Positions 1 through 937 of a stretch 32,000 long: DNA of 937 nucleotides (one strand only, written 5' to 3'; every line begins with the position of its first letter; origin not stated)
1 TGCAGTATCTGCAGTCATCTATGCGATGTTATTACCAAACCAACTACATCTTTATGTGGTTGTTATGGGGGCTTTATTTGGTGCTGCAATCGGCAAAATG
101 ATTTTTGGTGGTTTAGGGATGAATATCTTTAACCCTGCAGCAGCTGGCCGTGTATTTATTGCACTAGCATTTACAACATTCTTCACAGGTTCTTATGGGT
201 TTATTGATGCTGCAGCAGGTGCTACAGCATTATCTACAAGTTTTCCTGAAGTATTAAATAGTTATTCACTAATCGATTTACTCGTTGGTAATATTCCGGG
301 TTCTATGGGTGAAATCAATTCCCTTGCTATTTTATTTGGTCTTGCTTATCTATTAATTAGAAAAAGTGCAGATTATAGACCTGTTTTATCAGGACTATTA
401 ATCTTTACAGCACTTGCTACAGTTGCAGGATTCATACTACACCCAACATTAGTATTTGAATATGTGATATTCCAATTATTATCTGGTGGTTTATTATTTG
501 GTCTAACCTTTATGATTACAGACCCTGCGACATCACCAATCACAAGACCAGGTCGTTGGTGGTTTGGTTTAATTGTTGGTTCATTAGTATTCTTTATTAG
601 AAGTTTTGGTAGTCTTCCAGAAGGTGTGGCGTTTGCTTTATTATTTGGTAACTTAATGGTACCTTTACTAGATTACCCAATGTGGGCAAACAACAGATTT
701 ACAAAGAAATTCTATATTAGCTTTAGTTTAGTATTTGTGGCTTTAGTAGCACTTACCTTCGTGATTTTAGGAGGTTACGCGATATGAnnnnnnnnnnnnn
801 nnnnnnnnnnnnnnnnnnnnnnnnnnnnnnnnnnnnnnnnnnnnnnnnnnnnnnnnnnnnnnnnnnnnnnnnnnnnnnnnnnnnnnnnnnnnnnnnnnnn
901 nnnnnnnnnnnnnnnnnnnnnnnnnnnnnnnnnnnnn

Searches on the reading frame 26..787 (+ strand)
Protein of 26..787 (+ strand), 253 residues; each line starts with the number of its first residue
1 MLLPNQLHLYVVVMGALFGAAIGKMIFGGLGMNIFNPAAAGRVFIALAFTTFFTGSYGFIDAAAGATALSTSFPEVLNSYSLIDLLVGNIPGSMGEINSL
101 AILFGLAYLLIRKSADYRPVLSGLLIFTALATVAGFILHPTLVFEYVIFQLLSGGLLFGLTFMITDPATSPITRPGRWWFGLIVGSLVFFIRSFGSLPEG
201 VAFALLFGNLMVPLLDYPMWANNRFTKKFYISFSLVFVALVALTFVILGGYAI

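Call 3: search_protein_families(library=pfam, proteins=[window:26-787:+], max_evalue=0.1)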
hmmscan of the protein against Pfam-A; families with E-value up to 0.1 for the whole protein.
window:26-787:+ (253 aa): 1 family
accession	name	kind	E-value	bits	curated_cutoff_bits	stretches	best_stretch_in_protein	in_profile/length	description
PF03116.20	NQR2_RnfD_RnfE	-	1.2e-62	212.4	27.7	1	1-218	82-289/296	NQR2, RnfD, RnfE family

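Call 4: search_protein_families(library=ncbifam, proteins=[window:26-787:+], max_evalue=0.1)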
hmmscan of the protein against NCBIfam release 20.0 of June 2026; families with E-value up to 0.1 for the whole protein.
window:26-787:+ (253 aa): 6 families
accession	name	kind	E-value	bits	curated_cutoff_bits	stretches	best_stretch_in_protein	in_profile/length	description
NF003756.0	PRK05349.1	equivalog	5.8e-47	160.5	414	1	1-223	160-396/406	NADH:ubiquinone reductase (Na(+)-transporting) subunit B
TIGR01946.1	rnfD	subfamily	1.9e-43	149.1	207.05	1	2-218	81-319/327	RnfABCDGE type electron transport complex subunit D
TIGR01937.1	nqrB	equivalog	1.8e-39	135.8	349.9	1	1-222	160-408/413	NADH:ubiquinone reductase (Na(+)-transporting) subunit B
NF002011.0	PRK00816.1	equivalog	2.4e-31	109.1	415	2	97-217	222-340/352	electron transport complex subunit RsxD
NF041838.1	rnfD_Methano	equivalog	1.4e-26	93.6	400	1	1-216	85-277/285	Rnf electron transport complex subunit RnfD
NF002181.0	PRK01024.1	equivalog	2.3e-26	92.6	792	2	76-220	340-495/503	Na(+)-transporting NADH-quinone reductase subunit B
